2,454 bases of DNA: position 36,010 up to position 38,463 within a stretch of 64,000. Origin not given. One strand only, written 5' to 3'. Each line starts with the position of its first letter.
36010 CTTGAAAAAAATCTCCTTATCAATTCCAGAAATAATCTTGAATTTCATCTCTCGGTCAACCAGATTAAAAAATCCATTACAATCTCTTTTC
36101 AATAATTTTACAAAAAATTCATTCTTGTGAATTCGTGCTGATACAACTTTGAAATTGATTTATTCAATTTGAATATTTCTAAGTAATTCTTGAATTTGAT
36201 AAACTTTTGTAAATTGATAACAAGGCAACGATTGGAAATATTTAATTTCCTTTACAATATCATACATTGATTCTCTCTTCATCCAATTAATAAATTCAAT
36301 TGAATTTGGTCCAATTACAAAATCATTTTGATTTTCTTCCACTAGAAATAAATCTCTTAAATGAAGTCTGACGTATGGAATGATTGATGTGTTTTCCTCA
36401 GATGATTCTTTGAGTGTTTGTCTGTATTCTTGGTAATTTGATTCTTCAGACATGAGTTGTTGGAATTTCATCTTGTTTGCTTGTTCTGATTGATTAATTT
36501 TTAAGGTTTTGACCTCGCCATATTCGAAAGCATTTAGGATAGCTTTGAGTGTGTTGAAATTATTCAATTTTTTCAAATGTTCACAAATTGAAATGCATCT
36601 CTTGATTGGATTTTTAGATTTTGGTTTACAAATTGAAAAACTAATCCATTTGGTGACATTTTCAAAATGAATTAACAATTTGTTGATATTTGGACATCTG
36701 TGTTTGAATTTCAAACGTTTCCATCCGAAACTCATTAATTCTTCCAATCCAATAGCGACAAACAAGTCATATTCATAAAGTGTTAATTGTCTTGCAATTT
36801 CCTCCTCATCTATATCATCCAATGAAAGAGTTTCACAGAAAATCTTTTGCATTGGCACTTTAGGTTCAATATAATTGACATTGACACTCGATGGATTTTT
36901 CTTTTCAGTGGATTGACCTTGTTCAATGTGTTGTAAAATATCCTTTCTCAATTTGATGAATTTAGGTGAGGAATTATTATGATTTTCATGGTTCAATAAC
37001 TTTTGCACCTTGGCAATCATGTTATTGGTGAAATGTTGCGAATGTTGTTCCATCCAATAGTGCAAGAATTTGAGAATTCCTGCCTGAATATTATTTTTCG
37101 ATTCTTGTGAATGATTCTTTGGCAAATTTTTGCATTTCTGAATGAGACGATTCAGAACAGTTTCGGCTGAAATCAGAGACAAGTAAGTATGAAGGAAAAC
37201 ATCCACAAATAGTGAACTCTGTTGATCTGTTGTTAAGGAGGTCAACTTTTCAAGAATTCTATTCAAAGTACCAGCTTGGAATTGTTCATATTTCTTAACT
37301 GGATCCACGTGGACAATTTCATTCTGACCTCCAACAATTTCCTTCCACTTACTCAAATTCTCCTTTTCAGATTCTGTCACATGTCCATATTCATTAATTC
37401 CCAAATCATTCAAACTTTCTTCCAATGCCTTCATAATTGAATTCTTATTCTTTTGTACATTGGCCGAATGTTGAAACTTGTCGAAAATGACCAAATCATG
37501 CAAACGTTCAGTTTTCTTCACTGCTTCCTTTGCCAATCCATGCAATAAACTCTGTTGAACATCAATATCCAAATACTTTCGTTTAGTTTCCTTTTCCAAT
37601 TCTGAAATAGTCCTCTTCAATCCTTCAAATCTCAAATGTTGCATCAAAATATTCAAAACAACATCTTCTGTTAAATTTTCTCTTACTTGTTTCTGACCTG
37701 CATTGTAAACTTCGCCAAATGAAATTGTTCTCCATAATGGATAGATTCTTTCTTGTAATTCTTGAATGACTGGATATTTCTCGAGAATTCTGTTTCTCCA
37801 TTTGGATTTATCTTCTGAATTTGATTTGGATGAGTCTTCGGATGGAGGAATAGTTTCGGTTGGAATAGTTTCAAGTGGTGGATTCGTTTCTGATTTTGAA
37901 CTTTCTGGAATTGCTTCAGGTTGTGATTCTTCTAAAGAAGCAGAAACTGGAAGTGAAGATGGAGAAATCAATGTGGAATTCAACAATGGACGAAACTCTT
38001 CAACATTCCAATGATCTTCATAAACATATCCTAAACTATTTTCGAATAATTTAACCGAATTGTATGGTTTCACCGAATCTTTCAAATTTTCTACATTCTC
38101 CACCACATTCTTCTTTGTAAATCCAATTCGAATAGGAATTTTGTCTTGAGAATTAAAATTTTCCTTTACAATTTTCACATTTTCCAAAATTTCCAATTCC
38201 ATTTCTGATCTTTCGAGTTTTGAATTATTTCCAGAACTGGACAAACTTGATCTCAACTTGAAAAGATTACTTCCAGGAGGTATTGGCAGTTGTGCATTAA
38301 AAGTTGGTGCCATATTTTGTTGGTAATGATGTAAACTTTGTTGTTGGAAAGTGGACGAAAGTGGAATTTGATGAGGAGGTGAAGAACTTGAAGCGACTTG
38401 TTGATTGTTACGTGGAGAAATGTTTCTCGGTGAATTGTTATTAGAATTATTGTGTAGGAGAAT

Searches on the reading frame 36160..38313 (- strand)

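Call 8: search_protein_families(library=pfam, proteins=[window:36160-38313:-], max_evalue=0.00001)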
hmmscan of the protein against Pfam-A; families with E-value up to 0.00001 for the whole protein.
window:36160-38313:- (717 aa): 2 families
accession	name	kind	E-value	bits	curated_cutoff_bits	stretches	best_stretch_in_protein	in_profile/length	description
PF00617.24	RasGEF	-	1.4e-35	123.3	23.1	1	505-680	1-180/181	RasGEF domain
PF00618.25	RasGEF_N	-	4.5e-15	56.2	28.3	1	345-438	2-105/106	RasGEF N-terminal motif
